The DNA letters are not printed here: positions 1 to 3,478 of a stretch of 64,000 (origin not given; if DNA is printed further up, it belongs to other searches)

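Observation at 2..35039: Eight-module beta-amino-fatty-acid lipopeptide assembly line (iturin/puwainaphycin-like logic) in a proteobacterial genome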

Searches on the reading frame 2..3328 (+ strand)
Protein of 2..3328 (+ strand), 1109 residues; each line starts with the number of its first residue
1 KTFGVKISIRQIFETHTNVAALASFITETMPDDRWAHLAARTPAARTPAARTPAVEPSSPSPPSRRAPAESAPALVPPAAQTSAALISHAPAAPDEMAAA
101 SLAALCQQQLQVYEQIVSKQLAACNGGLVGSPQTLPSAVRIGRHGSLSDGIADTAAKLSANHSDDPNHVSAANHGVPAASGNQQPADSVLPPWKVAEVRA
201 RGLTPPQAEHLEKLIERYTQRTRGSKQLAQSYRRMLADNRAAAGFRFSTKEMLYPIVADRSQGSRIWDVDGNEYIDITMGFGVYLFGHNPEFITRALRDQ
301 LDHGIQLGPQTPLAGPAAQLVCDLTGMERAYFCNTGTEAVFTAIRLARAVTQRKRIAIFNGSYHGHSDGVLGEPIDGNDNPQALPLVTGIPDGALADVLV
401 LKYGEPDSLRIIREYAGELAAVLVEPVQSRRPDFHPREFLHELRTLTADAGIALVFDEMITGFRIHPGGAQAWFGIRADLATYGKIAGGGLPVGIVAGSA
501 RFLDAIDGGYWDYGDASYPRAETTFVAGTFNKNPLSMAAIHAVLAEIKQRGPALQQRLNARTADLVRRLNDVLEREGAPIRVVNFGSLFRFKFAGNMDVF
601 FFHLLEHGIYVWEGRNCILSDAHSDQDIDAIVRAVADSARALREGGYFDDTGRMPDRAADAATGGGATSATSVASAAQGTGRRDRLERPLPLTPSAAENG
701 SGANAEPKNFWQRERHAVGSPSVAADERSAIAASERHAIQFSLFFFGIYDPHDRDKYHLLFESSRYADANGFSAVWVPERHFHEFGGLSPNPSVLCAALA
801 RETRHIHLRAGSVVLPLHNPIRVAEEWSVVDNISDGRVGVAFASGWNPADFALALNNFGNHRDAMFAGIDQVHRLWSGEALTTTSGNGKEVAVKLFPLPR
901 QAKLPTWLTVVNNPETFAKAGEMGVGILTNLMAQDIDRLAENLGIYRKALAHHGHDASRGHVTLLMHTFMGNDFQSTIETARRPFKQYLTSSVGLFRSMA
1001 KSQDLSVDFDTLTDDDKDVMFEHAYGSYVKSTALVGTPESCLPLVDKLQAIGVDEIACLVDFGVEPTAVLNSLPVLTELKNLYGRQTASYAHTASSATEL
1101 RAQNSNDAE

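Call 9: find_homologous_proteins(query=window:2-3250:+, max_evalue=1e-20)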
Query window:2-3250:+ (1083 aa): 2257 proteins with E <= 1e-20 among 8000 candidates; the best 120 are listed.
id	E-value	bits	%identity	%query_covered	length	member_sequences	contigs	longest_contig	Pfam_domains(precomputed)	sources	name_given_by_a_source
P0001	0.0e+0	1157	66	76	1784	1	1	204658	PF22336.3,PF00296.27,PF00109.33,PF22621.3,PF00550.32,PF00202.28,PF00108.30,PF02801.29,PF16197.12,PF00698.27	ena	-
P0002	0.0e+0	1107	56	81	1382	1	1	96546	PF00668.26,PF00296.27,PF00202.28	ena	-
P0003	0.0e+0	1095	60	74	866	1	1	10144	PF00296.27,PF00202.28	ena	-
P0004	0.0e+0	1084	53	85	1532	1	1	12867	PF00668.26,PF00296.27,PF00550.32,PF00202.28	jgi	jgi:iturin family lipopeptide synthetase A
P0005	0.0e+0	1025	56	31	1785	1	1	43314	PF00668.26,PF00296.27,PF00550.32,PF00202.28,PF00975.27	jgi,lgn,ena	-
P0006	0.0e+0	1023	51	82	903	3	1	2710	PF00296.27,PF00202.28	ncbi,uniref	ncbi:aminotransferase class III-fold pyridoxal phosphate-dependent enzyme, partial [Phormidium sp. L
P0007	0.0e+0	1015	51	82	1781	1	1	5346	PF00668.26,PF00296.27,PF00202.28,PF00501.35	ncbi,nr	ncbi:MAG TPA: MupA/Atu3671 family FMN-dependent luciferase-like monooxygenase, partial [Thermoanaero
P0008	4.4e-298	1010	52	81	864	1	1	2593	PF00296.27,PF00202.28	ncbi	ncbi:MAG: MupA/Atu3671 family FMN-dependent luciferase-like monooxygenase, partial [Thermoanaerobacu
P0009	4.8e-296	1003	45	100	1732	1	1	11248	PF00668.26,PF00296.27,PF00550.32,PF00202.28,PF23297.2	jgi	jgi:natural product biosynthesis luciferase-like monooxygenase protein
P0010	1.5e-294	998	46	100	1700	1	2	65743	PF00668.26,PF00296.27,PF00550.32,PF00202.28,PF23297.2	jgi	jgi:natural product biosynthesis luciferase-like monooxygenase protein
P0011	3.4e-290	984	44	100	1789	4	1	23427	PF00668.26,PF00296.27,PF00550.32,PF00202.28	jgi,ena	-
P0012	1.3e-289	982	45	100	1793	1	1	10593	PF00668.26,PF00296.27,PF00550.32,PF00202.28,PF00501.35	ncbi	ncbi:MAG TPA: MupA/Atu3671 family FMN-dependent luciferase-like monooxygenase, partial [Pyrinomonada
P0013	3.3e-289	980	45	100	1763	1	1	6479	PF00668.26,PF00296.27,PF00550.32,PF00202.28,PF23297.2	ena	-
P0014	4.3e-289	980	45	100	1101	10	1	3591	PF00296.27,PF00550.32,PF00202.28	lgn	-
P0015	7.0e-289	979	50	84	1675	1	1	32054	PF00668.26,PF00296.27,PF00550.32,PF00202.28,PF23297.2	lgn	-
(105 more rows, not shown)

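Call 14: find_related_loci(query=window:2-3250:+, collection=genome_contigs, flank=10000)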
Query window:2-3250:+ (1083 aa) in genome_contigs; peptide patterns used: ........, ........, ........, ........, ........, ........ (x = any residue, [..] = any of these).
599 stretches matched a pattern (row limit reached: there are more); 595 encode a relative of the query (tblastn E <= 1e-3); the best 80 are kept; 80 distinct loci.
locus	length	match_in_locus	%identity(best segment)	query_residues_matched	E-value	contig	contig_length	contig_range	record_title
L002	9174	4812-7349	48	202-1083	0e+0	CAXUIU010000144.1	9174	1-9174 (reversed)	MAG TPA_asm: uncultured Chthoniobacterales bacterium isolate public_SRR14722108_metawrap_bin.1 genome assembly, contig:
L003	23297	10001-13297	62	3-1083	0e+0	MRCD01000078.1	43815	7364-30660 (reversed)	Calothrix sp. HK-06 NIES-2101_Scaffold_78, whole genome shotgun sequence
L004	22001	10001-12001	47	2-648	0e+0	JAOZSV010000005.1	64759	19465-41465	MAG: Thiotrichaceae bacterium isolate GMC7.concoct.148 GMC7_25_length_64759_cov_1296.016568, whole genome shotgun sequen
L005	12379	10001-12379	40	1-878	0e+0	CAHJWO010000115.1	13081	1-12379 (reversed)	PVC group bacterium isolate Lichen_MAGs_lobaria5 genome assembly, contig: NODE_5643_length_13081_cov_9.717010, whole gen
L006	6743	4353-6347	45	2-693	0e+0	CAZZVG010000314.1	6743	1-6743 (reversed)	MAG: Iningainema sp. isolate Brown_J.bin.8 genome assembly, contig: NODE_5636_length_6743_cov_4.989384, whole genome sho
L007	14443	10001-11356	57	197-648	9e-172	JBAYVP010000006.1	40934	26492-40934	MAG: Sulfuricellaceae bacterium isolate SO_2016_LW3_62 scaffold01429_LW162_2016, whole genome shotgun sequence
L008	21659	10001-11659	48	87-650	9e-171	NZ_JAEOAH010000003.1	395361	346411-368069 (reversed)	Viridibacillus soli strain YIM B01967 contig3, whole genome shotgun sequence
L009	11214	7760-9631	46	1-648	3e-169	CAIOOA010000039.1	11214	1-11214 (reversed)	MAG: uncultured Methylococcaceae bacterium isolate Day2-3_bin-150 genome assembly, contig: bin-150:039/315, whole genome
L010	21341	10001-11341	59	202-648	7e-172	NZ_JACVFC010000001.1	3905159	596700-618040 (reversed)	Chitinophaga qingshengii strain JCM 30026 1, whole genome shotgun sequence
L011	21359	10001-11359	55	197-648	1e-167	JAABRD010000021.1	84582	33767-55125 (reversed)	MAG: Thiotrichaceae bacterium isolate S06.Bin195 NODE_21_length_84582_cov_6.34286, whole genome shotgun sequence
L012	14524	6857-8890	43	3-661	9e-163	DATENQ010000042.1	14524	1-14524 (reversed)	MAG TPA_asm: Pyrinomonadaceae bacterium isolate SMAG_U8973 k141_164301, whole genome shotgun sequence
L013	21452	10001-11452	54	166-646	2e-160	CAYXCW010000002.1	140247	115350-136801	MAG TPA_asm: uncultured bacterium isolate binchicken_co319_167 genome assembly, contig: NODE_156_length_140247_cov_23.89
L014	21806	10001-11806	45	1-648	2e-160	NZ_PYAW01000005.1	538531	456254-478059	Chitinophaga niastensis strain DSM 24859 Ga0180968_105, whole genome shotgun sequence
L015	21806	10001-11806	45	1-650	1e-159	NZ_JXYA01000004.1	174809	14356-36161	Pseudoalteromonas rubra strain S2471 contig0004, whole genome shotgun sequence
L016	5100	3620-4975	56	207-646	6e-163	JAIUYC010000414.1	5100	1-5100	MAG: Coleofasciculus sp. S288 contig-91_11701, whole genome shotgun sequence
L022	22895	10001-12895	44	3-1083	7e-157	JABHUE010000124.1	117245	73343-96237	MAG: Proteobacteria bacterium isolate SI039_bin78 k141_1141558, whole genome shotgun sequence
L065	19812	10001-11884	37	1-651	1e-122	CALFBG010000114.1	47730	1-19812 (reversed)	MAG: uncultured Saprospiraceae bacterium isolate H3_Bin_Bin_188_1_1 genome assembly, contig: c_000001994678, whole genom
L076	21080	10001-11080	44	736-1083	2e-93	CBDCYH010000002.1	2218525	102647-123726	MAG: Rhodothermales bacterium isolate 8b598655-955b-420c-8955-06fb7b6e90de genome assembly, contig: contig_2, whole geno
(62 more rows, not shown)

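Call 17: find_encoding_contigs(protein=P0001, flank=10000, max_places=3)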
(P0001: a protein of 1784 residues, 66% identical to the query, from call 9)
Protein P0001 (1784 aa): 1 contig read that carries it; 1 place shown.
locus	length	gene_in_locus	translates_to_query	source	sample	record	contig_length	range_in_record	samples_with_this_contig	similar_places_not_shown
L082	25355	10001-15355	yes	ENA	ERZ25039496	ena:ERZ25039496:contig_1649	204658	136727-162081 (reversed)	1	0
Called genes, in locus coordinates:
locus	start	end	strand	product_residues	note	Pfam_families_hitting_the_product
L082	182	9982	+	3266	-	PF00501:AMP-binding, PF23024:AMP-dom_DIP2-like, PF00550:PP-binding, PF00109:ketoacyl-synt, PF02801:Ketoacyl-synt_C, PF16197:KAsynt_C_assoc, PF22336:RhiE-like_linker, PF22621:CurL-like_PKS_C, +19 more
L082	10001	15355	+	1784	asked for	PF00109:ketoacyl-synt, PF02801:Ketoacyl-synt_C, PF16197:KAsynt_C_assoc, PF22621:CurL-like_PKS_C, PF00698:Acyl_transf_1, PF00550:PP-binding, PF00202:Aminotran_3, PF00296:Bac_luciferase, +2 more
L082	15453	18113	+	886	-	PF00296:Bac_luciferase, PF00668:Condensation, PF00501:AMP-binding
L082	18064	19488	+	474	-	PF00501:AMP-binding, PF13193:AMP-binding_C, PF00550:PP-binding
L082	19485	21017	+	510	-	PF00668:Condensation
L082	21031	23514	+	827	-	PF00501:AMP-binding, PF13193:AMP-binding_C, PF00550:PP-binding, PF00668:Condensation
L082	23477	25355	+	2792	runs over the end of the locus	PF00668:Condensation, PF00501:AMP-binding, PF13193:AMP-binding_C, PF00550:PP-binding, PF00668:Condensation, PF00501:AMP-binding, PF13489:Methyltransf_23, PF08241:Methyltransf_11, +5 more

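Call 26: search_protein_families(library=pfam, proteins=[L082:182-9982:+, L082:10001-15355:+], max_evalue=0.00001)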
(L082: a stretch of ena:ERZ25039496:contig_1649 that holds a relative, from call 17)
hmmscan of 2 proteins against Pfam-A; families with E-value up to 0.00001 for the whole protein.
L082:182-9982:+ (3266 aa): 25 families
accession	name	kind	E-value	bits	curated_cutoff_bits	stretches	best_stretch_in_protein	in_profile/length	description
PF00109.32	ketoacyl-synt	-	1.4e-92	310.3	20.8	1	697-944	2-252/252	Beta-ketoacyl synthase, N-terminal domain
PF08659.16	KR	-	2.3e-65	220.3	22.6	1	2875-3051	1-178/180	KR domain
PF00698.26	Acyl_transf_1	-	4.7e-63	214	32.7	1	1239-1523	2-280/319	Acyl transferase domain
PF00501.34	AMP-binding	-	1.9e-55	188.6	29.9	1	10-417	1-384/384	AMP-binding enzyme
PF02801.28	Ketoacyl-synt_C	-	4.9e-44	149.6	20.8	1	952-1069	1-118/119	Beta-ketoacyl synthase, C-terminal domain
PF00550.31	PP-binding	-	1.4e-33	115.4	20.8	2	3150-3215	3-67/67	Phosphopantetheine attachment site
PF14765.12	PS-DH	-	1.4e-28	100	23.7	1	1746-1890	15-163/166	Polyketide synthase dehydratase N-terminal domain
PF13602.12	ADH_zinc_N_2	-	7.2e-22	79.2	27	1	2712-2847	1-132/134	Zinc-binding dehydrogenase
PF21089.3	PKS_DH_N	-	1.6e-21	76.6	27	1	1602-1699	1-101/103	Polyketide synthase dehydratase domain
PF08242.18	Methyltransf_12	-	1.3e-20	74.4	30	1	2121-2221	1-98/98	Methyltransferase domain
PF00107.32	ADH_zinc_N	-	2.6e-20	73.1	31.8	1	2681-2804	1-122/129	Zinc-binding dehydrogenase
PF22621.2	CurL-like_PKS_C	-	4.7e-20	71.8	27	1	1149-1212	1-64/64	CurL-like, PKS C-terminal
PF16197.11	KAsynt_C_assoc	-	6.1e-17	62.5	33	1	1073-1197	2-107/111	Ketoacyl-synthetase C-terminal extension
PF13489.12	Methyltransf_23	-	2.5e-14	53.8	27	1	2116-2275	22-162/164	Methyltransferase domain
PF23024.1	AMP-dom_DIP2-like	-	6.7e-14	52.3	27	1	461-573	2-107/110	Disco-interacting protein 2-like, AMP domain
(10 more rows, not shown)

L082:10001-15355:+ (1784 aa): 10 families
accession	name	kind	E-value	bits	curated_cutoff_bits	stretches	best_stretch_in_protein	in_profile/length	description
PF00109.32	ketoacyl-synt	-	1.5e-101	339.7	20.8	1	37-286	2-252/252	Beta-ketoacyl synthase, N-terminal domain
PF00698.26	Acyl_transf_1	-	6.6e-61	207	32.7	1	574-885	2-316/319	Acyl transferase domain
PF00202.27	Aminotran_3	-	9.4e-52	176.5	30.5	1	1212-1572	8-373/403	Aminotransferase class-III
PF02801.28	Ketoacyl-synt_C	-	2e-43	147.6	20.8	1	294-411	1-118/119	Beta-ketoacyl synthase, C-terminal domain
PF22621.2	CurL-like_PKS_C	-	3.3e-18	65.8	27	1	485-547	2-64/64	CurL-like, PKS C-terminal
PF16197.11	KAsynt_C_assoc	-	3.3e-16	60.1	33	1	414-532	1-107/111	Ketoacyl-synthetase C-terminal extension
PF00550.31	PP-binding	-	2.5e-13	50.5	20.8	1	954-1016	6-67/67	Phosphopantetheine attachment site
PF00296.26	Bac_luciferase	-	1.8e-11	44.4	27.9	1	1705-1776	15-85/314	Luciferase-like monooxygenase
PF22336.2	RhiE-like_linker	-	6.6e-07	29.7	27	1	490-551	4-64/67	RhiE-like, KS-MAT linker domain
PF00108.29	Thiolase_N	-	7e-06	26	26.4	0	187-239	62-116/260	Thiolase, N-terminal domain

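Call 27: find_homologous_proteins(query=L082:7679-9979:+, max_evalue=1e-50)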
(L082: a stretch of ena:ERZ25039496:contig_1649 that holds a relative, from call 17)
Query L082:7679-9979:+ (767 aa): 1572 proteins with E <= 1e-50 among 8000 candidates; the best 120 are listed.
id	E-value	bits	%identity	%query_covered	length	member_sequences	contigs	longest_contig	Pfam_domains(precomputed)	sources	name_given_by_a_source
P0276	5.6e-207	708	60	74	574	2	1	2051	PF08659.17,PF00107.33,PF00550.32,PF13561.13,PF00106.32,PF13602.13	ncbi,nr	ncbi:MAG: SDR family NAD(P)-dependent oxidoreductase, partial [Acidimicrobiia bacterium]|nr:SDR fami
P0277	2.9e-199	682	48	98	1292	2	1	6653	PF08659.17,PF13489.13,PF21394.4,PF00550.32,PF13561.13,PF08241.19,PF22953.4,PF13847.13,PF13649.13,PF00107.33,PF00106.32,PF08242.19,PF13602.13,PF08240.18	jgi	jgi:NADPH:quinone reductase-like Zn-dependent oxidoreductase/SAM-dependent methyltransferase/acyl ca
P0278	2.2e-196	673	47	94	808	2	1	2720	PF08659.17,PF00107.33,PF00550.32,PF13561.13,PF00106.32,PF13602.13,PF08240.18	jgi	-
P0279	2.8e-196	672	47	96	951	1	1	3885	PF08659.17,PF00107.33,PF00550.32,PF13561.13,PF00106.32,PF13602.13,PF08240.18,PF22953.4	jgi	jgi:NADPH:quinone reductase-like Zn-dependent oxidoreductase/acyl carrier protein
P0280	1.1e-193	664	45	100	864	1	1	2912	PF08659.17,PF00107.33,PF00550.32,PF13561.13,PF00106.32,PF23297.2,PF13602.13,PF08240.18,PF22953.4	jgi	jgi:myxalamid-type polyketide synthase MxaB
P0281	2.3e-192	659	49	93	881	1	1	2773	PF08659.17,PF00107.33,PF00550.32,PF13561.13,PF00106.32,PF13602.13,PF08240.18,PF22953.4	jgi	jgi:NADPH:quinone reductase-like Zn-dependent oxidoreductase/acyl carrier protein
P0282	1.0e-191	657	47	99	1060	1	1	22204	PF08659.17,PF13489.13,PF21394.4,PF00107.33,PF00550.32,PF13561.13,PF00106.32,PF08242.19,PF13602.13,PF08240.18,PF22953.4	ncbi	-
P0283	4.3e-191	655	48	94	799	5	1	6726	PF08659.17,PF00107.33,PF00550.32,PF13561.13,PF00106.32,PF13602.13,PF08240.18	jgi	jgi:myxalamid-type polyketide synthase MxaB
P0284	1.1e-190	654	48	96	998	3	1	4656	PF08659.17,PF00107.33,PF00550.32,PF13561.13,PF00106.32,PF13602.13,PF08240.18,PF22953.4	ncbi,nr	ncbi:MAG: SDR family NAD(P)-dependent oxidoreductase, partial [Chloroflexota bacterium]|nr:SDR famil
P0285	1.6e-190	653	47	98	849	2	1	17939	PF08659.17,PF00107.33,PF00550.32,PF13561.13,PF00106.32,PF13602.13,PF08240.18,PF22953.4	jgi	jgi:NADPH:quinone reductase-like Zn-dependent oxidoreductase/NADP-dependent 3-hydroxy acid dehydroge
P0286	5.1e-190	652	46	95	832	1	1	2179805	PF08659.17,PF00107.33,PF00550.32,PF13561.13,PF00106.32,PF13602.13,PF08240.18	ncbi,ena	-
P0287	9.2e-188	644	48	94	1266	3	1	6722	PF08659.17,PF21394.4,PF21089.4,PF00107.33,PF00550.32,PF13561.13,PF14765.13,PF00106.32,PF13602.13,PF08240.18,PF22953.4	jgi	jgi:NADPH:quinone reductase-like Zn-dependent oxidoreductase/acyl carrier protein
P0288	1.1e-187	644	47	91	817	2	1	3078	PF08659.17,PF00107.33,PF00550.32,PF13561.13,PF00106.32,PF13602.13,PF08240.18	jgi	jgi:NADPH:quinone reductase-like Zn-dependent oxidoreductase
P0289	1.1e-187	644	46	98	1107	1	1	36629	PF08659.17,PF00107.33,PF00550.32,PF13561.13,PF14765.13,PF00106.32,PF13602.13,PF08240.18,PF22953.4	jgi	-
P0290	3.7e-187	642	49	91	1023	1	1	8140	PF08659.17,PF21394.4,PF00107.33,PF00550.32,PF13561.13,PF00106.32,PF13602.13,PF08240.18,PF22953.4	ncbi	ncbi:MAG: SDR family NAD(P)-dependent oxidoreductase [Candidatus Methylumidiphilus sp.]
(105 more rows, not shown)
